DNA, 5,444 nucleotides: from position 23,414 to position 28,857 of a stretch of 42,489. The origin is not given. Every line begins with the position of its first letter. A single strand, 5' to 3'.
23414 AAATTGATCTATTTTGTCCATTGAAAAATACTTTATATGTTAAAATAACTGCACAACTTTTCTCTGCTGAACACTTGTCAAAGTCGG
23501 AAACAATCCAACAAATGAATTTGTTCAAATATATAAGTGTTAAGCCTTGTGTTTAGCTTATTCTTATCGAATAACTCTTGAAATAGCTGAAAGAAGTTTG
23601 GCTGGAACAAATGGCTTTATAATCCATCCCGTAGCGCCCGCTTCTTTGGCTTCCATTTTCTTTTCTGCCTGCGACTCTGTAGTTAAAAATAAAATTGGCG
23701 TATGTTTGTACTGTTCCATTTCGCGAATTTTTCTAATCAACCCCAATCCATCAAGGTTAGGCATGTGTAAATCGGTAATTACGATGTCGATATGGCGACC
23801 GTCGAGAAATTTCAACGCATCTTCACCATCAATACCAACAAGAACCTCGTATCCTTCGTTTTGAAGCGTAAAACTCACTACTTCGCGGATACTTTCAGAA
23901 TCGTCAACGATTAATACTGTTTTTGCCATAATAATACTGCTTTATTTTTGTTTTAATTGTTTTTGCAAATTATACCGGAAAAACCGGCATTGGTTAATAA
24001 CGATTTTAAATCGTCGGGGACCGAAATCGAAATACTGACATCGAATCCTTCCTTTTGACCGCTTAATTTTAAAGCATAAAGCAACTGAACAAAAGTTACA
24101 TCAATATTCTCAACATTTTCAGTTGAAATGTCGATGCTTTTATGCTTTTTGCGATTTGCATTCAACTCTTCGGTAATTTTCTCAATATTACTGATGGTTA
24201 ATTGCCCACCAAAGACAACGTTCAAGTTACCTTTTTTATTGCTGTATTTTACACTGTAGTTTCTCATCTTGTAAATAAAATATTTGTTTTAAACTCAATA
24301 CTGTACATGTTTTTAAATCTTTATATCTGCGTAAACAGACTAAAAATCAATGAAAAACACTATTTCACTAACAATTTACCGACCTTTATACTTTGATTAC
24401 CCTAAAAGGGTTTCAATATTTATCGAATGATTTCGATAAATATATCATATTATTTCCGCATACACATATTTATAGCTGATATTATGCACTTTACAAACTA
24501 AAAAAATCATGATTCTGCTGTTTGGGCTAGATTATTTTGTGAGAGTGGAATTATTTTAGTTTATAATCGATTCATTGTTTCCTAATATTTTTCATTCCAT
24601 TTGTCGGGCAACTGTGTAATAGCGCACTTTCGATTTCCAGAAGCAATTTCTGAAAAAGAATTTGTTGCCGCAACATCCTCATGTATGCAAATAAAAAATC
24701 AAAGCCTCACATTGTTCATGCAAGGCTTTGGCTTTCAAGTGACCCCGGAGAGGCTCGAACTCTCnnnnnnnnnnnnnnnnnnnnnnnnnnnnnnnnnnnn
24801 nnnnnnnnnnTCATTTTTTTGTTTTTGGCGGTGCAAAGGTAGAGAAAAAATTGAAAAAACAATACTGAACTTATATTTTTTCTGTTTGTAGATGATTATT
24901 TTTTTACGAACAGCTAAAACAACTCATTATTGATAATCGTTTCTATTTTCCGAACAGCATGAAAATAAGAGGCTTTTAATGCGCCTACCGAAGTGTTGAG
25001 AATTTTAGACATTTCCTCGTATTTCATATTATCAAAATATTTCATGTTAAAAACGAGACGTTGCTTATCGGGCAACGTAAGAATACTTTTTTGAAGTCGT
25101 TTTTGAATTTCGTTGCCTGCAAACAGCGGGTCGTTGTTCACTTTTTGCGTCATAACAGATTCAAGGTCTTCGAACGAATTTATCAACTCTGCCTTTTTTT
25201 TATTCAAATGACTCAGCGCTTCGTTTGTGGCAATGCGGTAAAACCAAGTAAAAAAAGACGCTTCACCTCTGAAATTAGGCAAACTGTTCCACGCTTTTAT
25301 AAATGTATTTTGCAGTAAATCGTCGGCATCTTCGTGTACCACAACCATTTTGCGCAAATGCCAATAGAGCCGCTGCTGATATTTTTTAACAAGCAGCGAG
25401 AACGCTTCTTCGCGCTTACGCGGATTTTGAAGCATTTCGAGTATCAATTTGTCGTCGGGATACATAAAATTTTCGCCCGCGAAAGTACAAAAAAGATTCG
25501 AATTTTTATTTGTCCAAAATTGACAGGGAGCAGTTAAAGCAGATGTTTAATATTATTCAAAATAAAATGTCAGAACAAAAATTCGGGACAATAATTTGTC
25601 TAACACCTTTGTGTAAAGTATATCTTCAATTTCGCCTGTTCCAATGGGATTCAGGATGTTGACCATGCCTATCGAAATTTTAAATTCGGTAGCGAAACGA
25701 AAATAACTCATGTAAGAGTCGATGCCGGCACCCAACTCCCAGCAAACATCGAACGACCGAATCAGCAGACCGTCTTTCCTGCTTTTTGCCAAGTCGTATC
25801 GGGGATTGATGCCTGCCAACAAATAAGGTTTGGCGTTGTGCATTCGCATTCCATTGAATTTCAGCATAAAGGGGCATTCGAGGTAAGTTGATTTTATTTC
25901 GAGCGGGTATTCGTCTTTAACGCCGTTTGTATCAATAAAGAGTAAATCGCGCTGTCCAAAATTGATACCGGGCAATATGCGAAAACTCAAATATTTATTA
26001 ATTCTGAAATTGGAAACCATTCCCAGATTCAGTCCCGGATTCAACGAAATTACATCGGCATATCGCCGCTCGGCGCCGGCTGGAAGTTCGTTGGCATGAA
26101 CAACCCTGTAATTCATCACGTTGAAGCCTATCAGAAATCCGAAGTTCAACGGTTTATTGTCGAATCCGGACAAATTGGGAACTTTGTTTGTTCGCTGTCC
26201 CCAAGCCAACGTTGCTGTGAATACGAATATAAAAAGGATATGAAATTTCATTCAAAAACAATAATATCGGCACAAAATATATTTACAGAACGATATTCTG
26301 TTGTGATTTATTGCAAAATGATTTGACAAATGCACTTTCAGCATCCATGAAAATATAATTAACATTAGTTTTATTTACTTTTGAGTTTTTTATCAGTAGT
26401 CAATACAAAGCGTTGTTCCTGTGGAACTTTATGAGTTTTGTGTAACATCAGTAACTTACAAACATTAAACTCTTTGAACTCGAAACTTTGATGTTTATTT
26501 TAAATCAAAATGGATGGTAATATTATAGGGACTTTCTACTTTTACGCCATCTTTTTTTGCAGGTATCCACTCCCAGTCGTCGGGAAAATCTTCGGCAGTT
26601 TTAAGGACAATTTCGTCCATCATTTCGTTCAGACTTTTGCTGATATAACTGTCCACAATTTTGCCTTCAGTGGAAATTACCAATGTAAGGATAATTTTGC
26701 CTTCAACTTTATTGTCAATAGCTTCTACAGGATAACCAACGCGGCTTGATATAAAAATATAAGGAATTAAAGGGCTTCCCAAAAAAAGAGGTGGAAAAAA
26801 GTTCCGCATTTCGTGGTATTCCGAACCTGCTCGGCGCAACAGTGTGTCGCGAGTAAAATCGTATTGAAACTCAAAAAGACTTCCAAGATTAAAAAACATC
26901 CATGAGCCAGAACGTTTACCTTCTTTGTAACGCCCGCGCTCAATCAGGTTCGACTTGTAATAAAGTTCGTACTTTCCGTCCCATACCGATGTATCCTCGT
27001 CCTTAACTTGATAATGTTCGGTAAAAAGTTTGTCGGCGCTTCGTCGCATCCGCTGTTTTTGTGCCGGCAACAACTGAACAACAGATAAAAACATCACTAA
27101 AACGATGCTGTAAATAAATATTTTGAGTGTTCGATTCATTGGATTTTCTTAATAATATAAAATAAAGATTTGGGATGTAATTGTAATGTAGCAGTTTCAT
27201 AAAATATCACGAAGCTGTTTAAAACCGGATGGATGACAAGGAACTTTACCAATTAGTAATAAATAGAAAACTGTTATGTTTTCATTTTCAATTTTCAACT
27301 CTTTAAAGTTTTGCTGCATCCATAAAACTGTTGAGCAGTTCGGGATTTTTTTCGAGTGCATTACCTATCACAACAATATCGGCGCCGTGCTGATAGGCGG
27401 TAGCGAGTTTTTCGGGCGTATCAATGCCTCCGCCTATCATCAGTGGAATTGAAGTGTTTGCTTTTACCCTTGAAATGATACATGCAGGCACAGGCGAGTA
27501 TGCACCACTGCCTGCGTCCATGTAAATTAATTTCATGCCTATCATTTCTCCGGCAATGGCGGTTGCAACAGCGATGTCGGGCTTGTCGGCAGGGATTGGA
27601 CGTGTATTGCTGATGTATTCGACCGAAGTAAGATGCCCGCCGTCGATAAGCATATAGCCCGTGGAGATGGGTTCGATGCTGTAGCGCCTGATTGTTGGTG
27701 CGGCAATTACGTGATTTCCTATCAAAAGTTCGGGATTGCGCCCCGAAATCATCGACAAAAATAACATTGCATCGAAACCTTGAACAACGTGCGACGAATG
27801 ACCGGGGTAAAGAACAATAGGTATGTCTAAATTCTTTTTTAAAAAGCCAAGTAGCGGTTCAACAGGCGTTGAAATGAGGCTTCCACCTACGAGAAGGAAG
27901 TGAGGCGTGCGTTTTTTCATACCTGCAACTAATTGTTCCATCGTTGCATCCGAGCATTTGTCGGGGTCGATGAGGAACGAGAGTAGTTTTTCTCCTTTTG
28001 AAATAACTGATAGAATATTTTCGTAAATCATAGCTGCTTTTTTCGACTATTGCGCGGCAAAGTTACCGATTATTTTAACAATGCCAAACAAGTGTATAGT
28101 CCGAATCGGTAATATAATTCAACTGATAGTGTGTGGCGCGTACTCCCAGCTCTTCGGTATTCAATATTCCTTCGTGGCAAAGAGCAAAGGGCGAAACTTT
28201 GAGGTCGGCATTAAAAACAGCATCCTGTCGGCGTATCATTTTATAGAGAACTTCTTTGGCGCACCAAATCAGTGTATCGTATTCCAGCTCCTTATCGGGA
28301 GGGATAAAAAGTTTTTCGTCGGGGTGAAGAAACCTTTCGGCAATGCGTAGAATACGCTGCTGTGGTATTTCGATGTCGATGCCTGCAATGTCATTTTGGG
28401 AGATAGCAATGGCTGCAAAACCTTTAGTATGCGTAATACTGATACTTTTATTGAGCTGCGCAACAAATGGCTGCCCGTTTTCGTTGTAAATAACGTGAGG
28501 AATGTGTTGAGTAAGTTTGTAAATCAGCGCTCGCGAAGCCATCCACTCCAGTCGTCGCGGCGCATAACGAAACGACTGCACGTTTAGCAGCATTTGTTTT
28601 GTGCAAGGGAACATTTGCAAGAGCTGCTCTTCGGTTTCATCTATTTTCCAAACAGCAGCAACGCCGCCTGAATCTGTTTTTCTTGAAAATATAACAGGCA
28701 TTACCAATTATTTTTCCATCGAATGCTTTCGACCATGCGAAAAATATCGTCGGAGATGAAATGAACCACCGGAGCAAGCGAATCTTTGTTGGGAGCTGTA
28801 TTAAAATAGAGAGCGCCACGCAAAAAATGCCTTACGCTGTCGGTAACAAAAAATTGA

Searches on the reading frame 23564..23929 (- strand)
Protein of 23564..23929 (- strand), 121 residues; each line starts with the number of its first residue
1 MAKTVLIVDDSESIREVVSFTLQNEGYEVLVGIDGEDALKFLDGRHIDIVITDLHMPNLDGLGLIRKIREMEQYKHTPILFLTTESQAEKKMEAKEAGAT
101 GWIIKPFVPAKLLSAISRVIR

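Call 4: search_protein_families(library=pfam, proteins=[window:23564-23929:-], max_evalue=0.01)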
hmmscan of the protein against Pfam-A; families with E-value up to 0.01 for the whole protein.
window:23564-23929:- (121 aa): 2 families
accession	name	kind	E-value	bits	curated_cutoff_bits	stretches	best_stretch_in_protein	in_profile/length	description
PF00072.30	Response_reg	-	1.4e-28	99.7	30.2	1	5-116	1-110/111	Response regulator receiver domain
PF23198.2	PDE8A_N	-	1.7e-06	28.4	29.6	1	3-92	11-101/147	PDE8A-like, N-terminal domain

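Call 66: search_protein_families(library=ncbifam, proteins=[window:23564-23929:-], max_evalue=0.001)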
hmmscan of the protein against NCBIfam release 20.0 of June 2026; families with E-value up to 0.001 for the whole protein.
window:23564-23929:- (121 aa): 102 families (the best 25 are shown)
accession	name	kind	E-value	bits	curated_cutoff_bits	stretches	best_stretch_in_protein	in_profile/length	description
TIGR02154.1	PhoB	equivalog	6.5e-26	91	296.2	1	1-121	1-121/226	phosphate regulon transcriptional regulator PhoB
NF045944.1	ResRegRpaBCyano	equivalog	1.1e-22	80.6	330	1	6-121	1-113/229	response regulator transcription factor RpaB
NF041733.1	resp_reg_CseB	equivalog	1.7e-22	79.9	350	1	4-121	2-116/228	two-component system response regulator CseB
NF033120.0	vanR_FM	exception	2.4e-22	79.7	460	1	4-117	5-115/231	vancomycin resistance response regulator transcription factor, VanR-F/VanR-M family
NF033117.2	vanR_ACDEGLN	exception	4.8e-22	78.7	350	1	5-116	1-109/226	VanR-ABDEGLN family response regulator transcription factor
NF007135.0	PRK09581.1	equivalog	2.7e-21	75.9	474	1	1-119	1-119/457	PleD family two-component system response regulator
NF040689.1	MtrAB_MtrA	equivalog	2.8e-21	75.9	300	1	5-118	1-111/219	MtrAB system response regulator MtrA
NF053854.1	RespRegPhoBBctds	equivalog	2.9e-21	75.9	270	1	5-121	1-116/225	two-component system response regulator PhoB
NF007901.0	PRK10610.1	equivalog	7e-21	74.7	189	1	5-118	8-122/129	chemotaxis response regulator CheY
NF040534.1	resp_reg_YycF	equivalog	1.4e-20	73.5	340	1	3-117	1-112/231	response regulator YycF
NF008469.0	PRK11361.1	equivalog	1.5e-20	73.4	714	1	2-118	4-118/461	acetoacetate metabolism transcriptional regulator AtoC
NF006900.1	PRK09390.1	equivalog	3.2e-20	72.5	255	1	3-120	5-120/203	response regulator FixJ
NF008296.0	PRK11083.1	equivalog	6.1e-20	71.6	273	1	2-119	3-117/228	two-component system response regulator CreB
NF007005.1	PRK09468.1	equivalog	7.5e-20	71.4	331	1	3-121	4-120/237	osmolarity response regulator transcription factor OmpR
NF008099.0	PRK10841.1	equivalog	8.1e-19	66.9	920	1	4-111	826-931/949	two-component system sensor histidine kinase RcsC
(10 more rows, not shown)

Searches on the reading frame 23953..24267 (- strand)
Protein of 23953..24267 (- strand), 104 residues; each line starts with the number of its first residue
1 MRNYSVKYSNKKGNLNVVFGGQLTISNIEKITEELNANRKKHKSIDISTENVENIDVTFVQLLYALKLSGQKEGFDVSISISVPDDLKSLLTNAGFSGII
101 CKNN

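Call 4: search_protein_families(library=pfam, proteins=[window:23953-24267:-], max_evalue=0.01)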
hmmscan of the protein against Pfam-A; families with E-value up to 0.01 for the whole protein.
window:23953-24267:- (104 aa): 2 families
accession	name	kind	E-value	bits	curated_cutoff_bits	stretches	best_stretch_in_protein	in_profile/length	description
PF13466.11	STAS_2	-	7.9e-06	26.4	29.2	1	18-96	2-79/80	STAS domain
PF01740.26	STAS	-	6e-05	23.2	22.6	1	13-100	9-97/106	STAS domain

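Call 53: search_solved_structures(query=A2, max_evalue=1, show_alignments=4)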
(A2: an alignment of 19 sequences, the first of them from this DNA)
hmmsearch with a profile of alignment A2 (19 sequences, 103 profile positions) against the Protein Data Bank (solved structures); distinct sequences matched with E-value up to 1: 6.
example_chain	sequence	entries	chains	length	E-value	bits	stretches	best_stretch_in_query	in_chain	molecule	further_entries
6m36_B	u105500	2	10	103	5e-05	26.6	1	5-101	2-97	Anti-sigma-B factor antagonist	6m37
1sbo_A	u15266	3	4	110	0.00031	24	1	3-102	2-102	Putative anti-sigma factor antagonist TM1442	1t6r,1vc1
1auz_A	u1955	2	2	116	0.22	14.9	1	7-100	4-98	SPOIIAA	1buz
1tid_B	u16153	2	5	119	0.3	14.4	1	5-100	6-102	Anti-sigma F factor antagonist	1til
3mgl_A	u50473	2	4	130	0.35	14.2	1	31-99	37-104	Sulfate permease family protein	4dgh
1th8_B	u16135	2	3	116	0.64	13.4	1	5-100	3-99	Anti-sigma F factor antagonist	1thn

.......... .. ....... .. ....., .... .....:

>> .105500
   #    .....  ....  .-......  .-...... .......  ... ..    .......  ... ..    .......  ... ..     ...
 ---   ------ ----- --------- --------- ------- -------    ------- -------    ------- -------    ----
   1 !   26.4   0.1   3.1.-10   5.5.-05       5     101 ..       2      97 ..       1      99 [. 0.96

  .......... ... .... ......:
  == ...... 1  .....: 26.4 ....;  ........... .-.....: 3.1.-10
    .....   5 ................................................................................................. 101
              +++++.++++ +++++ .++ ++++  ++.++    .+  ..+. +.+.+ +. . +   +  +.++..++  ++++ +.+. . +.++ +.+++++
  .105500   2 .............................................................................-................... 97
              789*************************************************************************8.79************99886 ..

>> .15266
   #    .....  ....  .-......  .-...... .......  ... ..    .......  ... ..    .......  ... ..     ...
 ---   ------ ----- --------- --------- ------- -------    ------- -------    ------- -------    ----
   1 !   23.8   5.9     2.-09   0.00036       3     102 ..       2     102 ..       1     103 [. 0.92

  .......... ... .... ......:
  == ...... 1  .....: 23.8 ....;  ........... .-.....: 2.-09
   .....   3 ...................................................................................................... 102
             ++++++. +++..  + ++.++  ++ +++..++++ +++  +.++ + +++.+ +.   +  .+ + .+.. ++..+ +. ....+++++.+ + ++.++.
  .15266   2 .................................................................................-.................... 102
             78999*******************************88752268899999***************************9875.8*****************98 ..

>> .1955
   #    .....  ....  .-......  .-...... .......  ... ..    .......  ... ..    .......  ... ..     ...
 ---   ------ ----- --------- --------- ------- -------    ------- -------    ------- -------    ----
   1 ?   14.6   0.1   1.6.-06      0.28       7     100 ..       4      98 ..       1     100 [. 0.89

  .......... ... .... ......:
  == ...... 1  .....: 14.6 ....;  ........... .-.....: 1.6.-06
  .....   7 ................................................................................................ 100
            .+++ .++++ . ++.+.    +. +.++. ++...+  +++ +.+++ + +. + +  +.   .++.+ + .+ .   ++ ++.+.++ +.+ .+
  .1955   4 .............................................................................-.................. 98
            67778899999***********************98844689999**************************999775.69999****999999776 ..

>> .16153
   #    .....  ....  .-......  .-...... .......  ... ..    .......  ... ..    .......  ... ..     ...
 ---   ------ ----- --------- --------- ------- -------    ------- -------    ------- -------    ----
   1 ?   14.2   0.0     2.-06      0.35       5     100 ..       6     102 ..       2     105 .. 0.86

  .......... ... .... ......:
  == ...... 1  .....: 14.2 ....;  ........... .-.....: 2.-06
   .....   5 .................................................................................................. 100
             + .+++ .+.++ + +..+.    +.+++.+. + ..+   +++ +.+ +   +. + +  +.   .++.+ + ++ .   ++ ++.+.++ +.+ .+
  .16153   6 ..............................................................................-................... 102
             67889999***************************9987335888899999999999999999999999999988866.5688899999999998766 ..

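Call 66: search_protein_families(library=ncbifam, proteins=[window:23953-24267:-], max_evalue=0.001)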
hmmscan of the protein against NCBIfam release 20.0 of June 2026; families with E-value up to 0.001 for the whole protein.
window:23953-24267:- (104 aa): 0 families

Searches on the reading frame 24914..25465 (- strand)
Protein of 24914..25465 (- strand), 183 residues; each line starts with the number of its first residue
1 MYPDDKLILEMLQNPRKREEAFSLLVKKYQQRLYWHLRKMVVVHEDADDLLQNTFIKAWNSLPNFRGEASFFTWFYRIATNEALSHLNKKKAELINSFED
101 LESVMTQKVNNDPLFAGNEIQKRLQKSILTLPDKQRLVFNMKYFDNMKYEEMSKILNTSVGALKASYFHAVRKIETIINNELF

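Call 59: search_protein_families(library=pfam, proteins=[window:24914-25465:-], max_evalue=0.001)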
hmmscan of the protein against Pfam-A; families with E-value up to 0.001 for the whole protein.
window:24914-25465:- (183 aa): 3 families
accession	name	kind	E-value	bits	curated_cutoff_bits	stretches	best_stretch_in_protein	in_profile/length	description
PF04542.20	Sigma70_r2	-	8.4e-17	61.2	24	1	25-91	1-69/71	Sigma-70 region 2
PF08281.18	Sigma70_r4_2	-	4.9e-12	45.7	25.7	1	123-174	3-54/54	Sigma-70, region 4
PF04545.22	Sigma70_r4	-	0.00026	20.9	24.1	1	130-174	4-48/50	Sigma-70, region 4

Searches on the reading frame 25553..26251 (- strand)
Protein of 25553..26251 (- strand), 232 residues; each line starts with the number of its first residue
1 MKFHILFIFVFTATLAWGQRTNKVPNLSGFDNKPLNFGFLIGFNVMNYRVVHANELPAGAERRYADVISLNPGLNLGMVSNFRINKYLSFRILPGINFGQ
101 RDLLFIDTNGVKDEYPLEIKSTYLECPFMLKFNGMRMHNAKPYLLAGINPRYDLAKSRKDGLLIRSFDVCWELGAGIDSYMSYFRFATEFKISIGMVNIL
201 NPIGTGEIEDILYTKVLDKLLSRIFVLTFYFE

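Call 59: search_protein_families(library=pfam, proteins=[window:25553-26251:-], max_evalue=0.001)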
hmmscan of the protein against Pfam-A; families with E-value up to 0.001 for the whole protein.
window:25553-26251:- (232 aa): 1 family
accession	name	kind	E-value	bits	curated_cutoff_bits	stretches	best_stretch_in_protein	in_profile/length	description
PF13568.12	OMP_b-brl_2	-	7.1e-17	62.5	27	1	33-200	7-174/175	Outer membrane protein beta-barrel domain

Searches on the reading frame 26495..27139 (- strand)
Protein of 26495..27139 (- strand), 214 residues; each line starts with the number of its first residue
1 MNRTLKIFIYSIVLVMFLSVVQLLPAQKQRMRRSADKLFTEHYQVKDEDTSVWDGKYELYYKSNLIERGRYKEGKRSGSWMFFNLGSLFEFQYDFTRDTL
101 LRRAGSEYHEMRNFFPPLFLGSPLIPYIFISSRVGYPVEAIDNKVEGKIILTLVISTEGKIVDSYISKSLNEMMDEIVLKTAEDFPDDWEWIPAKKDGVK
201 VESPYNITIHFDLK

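Call 59: search_protein_families(library=pfam, proteins=[window:26495-27139:-], max_evalue=0.001)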
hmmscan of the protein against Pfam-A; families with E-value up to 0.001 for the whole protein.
window:26495-27139:- (214 aa): 1 family
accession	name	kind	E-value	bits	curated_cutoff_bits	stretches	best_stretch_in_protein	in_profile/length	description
PF03544.19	TonB_C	-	7.3e-11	42.8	24.6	1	135-213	4-79/79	Gram-negative bacterial TonB protein C-terminal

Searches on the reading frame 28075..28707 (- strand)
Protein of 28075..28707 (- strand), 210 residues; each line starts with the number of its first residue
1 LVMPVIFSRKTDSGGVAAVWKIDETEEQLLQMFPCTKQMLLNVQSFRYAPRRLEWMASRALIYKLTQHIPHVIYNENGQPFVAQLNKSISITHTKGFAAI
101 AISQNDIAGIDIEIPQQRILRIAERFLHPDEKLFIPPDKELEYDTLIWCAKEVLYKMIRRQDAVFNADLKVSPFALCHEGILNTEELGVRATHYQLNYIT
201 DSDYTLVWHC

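Call 59: search_protein_families(library=pfam, proteins=[window:28075-28707:-], max_evalue=0.001)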
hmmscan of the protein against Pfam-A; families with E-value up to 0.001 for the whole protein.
window:28075-28707:- (210 aa): 1 family
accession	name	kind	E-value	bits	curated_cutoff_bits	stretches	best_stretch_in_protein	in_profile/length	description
PF01648.25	ACPS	-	1.9e-09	38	25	1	109-162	3-65/111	4'-phosphopantetheinyl transferase superfamily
